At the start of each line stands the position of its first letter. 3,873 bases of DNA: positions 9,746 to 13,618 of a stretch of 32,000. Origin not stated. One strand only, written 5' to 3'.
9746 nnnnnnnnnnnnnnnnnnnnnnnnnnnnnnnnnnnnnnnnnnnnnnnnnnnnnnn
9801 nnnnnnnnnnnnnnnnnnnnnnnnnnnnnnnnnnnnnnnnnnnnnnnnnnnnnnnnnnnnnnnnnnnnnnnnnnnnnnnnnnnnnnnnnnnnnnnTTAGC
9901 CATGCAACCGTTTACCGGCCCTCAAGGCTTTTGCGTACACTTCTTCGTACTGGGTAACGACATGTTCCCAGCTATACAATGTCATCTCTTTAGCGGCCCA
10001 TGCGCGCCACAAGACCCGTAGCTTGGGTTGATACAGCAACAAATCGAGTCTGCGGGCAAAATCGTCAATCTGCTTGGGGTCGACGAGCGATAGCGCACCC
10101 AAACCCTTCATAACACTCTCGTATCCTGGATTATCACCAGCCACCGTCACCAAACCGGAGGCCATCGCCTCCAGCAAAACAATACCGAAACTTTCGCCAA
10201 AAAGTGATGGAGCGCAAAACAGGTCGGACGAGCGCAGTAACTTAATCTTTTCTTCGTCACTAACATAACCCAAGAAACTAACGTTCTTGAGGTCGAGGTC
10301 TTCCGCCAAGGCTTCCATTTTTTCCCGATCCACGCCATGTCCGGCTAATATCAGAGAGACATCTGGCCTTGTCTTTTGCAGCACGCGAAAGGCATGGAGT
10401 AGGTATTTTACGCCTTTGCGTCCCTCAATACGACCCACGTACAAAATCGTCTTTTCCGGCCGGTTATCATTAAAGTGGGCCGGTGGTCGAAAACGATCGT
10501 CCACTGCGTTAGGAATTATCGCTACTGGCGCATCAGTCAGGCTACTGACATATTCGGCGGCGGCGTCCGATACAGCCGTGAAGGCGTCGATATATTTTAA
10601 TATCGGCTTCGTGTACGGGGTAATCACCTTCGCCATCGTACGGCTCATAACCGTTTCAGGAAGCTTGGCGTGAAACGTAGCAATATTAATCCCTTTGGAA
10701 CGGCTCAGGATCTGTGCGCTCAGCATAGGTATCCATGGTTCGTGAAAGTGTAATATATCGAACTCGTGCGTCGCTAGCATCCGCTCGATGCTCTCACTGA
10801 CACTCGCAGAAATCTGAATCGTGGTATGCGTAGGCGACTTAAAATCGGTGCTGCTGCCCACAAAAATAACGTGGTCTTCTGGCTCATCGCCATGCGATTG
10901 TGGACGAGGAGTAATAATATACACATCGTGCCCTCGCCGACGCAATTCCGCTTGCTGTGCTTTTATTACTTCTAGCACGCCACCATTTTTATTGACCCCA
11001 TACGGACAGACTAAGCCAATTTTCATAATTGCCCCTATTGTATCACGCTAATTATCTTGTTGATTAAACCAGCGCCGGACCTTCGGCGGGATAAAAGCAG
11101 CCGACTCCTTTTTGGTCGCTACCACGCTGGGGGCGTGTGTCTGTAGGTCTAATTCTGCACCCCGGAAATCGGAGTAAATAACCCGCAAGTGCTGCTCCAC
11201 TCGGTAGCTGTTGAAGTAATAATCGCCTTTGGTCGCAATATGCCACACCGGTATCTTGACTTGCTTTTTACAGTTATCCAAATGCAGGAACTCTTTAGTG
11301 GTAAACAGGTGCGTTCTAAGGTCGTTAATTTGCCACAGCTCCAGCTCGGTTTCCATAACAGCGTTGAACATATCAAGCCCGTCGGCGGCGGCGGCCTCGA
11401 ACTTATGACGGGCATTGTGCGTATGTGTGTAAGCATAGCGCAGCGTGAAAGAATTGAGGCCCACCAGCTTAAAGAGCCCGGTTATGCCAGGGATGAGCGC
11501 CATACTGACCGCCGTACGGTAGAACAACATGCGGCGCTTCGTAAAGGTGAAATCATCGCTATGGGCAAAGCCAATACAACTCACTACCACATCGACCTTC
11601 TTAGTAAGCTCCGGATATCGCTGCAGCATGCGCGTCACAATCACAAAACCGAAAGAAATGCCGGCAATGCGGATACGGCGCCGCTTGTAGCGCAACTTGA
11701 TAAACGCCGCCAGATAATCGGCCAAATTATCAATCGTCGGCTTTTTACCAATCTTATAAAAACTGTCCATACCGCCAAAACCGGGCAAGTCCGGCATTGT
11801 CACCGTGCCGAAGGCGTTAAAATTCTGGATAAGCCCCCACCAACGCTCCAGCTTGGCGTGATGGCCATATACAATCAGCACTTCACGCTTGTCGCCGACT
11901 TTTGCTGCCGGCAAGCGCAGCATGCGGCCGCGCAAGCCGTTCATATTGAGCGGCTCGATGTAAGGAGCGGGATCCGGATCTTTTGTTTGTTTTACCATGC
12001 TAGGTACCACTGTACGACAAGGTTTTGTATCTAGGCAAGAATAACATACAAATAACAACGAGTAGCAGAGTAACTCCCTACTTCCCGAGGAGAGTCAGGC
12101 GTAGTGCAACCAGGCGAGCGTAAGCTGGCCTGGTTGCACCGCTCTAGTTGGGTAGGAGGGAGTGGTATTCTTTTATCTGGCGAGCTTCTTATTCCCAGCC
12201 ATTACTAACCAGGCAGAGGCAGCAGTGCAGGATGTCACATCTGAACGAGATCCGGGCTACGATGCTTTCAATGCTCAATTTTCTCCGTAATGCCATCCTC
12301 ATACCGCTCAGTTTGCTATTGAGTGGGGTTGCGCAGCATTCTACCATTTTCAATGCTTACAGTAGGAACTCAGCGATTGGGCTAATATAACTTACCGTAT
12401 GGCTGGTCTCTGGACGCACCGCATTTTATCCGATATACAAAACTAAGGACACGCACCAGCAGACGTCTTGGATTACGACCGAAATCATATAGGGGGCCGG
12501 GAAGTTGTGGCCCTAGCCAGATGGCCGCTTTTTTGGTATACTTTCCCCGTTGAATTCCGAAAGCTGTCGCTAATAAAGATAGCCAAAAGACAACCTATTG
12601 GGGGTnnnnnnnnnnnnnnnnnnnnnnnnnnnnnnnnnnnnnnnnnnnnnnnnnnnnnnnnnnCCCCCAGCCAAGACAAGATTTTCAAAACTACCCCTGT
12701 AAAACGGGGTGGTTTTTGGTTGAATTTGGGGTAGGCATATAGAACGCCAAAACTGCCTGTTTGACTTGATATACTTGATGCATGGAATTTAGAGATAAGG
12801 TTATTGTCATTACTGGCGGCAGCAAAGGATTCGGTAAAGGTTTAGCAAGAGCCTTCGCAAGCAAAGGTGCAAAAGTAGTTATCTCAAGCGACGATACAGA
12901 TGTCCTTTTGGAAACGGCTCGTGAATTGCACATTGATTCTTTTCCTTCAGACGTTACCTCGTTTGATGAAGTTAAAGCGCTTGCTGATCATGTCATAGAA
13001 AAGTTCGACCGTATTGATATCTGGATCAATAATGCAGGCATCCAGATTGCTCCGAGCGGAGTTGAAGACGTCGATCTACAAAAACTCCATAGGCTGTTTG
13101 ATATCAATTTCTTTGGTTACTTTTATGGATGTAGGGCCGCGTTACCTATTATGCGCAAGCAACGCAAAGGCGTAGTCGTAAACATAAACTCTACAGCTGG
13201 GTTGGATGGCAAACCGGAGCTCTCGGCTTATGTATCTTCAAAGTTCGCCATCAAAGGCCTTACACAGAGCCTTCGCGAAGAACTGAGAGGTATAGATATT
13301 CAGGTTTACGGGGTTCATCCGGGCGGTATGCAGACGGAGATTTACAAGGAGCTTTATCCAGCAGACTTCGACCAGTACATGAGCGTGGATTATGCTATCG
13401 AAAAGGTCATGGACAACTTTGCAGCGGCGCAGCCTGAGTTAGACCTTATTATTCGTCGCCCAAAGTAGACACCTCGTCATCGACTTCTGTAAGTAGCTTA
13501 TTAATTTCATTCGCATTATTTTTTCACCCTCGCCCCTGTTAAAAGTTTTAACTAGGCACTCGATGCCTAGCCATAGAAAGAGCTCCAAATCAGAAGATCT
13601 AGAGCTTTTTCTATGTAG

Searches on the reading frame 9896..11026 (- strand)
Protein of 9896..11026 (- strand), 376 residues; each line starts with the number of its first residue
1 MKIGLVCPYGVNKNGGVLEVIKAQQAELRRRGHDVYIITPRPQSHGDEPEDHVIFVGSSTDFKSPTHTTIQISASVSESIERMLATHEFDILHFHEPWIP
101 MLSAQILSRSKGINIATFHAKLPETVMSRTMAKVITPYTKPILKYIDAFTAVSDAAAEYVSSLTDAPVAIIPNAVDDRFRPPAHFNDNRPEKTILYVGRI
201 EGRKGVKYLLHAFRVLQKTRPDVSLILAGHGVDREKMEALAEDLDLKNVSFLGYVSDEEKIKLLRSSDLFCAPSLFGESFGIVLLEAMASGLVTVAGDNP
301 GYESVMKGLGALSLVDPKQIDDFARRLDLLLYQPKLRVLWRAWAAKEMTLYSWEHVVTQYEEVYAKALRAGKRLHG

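Call 28: search_protein_families(library=pfam, proteins=[window:9896-11026:-], max_evalue=0.001)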
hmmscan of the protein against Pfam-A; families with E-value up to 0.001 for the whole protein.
window:9896-11026:- (376 aa): 7 families
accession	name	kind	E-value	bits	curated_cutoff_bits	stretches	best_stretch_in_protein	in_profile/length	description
PF00534.26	Glycos_transf_1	-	4.1e-40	137.6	26.4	1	188-341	12-166/172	Glycosyl transferases group 1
PF13692.12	Glyco_trans_1_4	-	1e-30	107.3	27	1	191-331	1-140/142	Glycosyl transferases group 1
PF13439.12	Glyco_transf_4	-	5.1e-20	72.6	28.5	1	15-177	2-168/170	Glycosyltransferase Family 4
PF13579.12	Glyco_trans_4_4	-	1.9e-11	45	29.7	1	15-173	1-157/158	Glycosyl transferase 4-like domain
PF20706.3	GT4-conflict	-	7.3e-08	32.2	26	1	166-305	173-319/385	Family 4 Glycosyltransferase in conflict systems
PF13477.12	Glyco_trans_4_2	-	1.3e-05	25.8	23.4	1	26-113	18-100/139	Glycosyl transferase 4-like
PF13524.12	Glyco_trans_1_2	-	0.00013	22.4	25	1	215-361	8-143/144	Glycosyl transferase-like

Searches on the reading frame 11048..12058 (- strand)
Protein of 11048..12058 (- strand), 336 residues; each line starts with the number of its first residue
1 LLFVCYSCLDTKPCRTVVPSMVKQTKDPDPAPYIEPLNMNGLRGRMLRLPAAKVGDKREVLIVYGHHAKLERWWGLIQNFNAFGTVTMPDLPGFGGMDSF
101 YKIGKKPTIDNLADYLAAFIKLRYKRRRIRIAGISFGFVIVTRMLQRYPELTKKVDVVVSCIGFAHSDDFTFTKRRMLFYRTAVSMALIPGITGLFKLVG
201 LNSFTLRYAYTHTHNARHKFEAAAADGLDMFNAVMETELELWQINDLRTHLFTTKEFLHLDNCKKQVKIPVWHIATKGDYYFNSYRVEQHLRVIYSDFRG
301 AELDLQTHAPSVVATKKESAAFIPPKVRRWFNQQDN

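Call 28: search_protein_families(library=pfam, proteins=[window:11048-12058:-], max_evalue=0.001)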
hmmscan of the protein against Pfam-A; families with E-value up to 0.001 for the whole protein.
window:11048-12058:- (336 aa): 2 families
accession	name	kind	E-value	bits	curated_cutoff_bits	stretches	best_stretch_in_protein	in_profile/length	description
PF00561.26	Abhydrolase_1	-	0.00014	22.1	25.8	1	60-161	3-100/245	alpha/beta hydrolase fold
PF12146.15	Hydrolase_4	-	0.00054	19.8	27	1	57-153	4-102/239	Serine aminopeptidase, S33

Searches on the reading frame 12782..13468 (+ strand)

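Call 28: search_protein_families(library=pfam, proteins=[window:12782-13468:+], max_evalue=0.001)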
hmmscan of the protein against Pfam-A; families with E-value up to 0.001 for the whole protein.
window:12782-13468:+ (228 aa): 4 families
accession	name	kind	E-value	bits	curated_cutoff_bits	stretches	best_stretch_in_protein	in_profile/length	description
PF00106.31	adh_short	-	3e-52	177.4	26.6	1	6-192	1-191/195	short chain dehydrogenase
PF13561.12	adh_short_C2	-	9.5e-36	124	27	1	15-192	6-185/236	Enoyl-(Acyl carrier protein) reductase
PF08659.16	KR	-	6.3e-06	26.7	22.6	1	8-166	3-165/180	KR domain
PF23441.1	SDR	-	8.8e-06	25.7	27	1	7-189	9-200/258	SDR-like rossmann domain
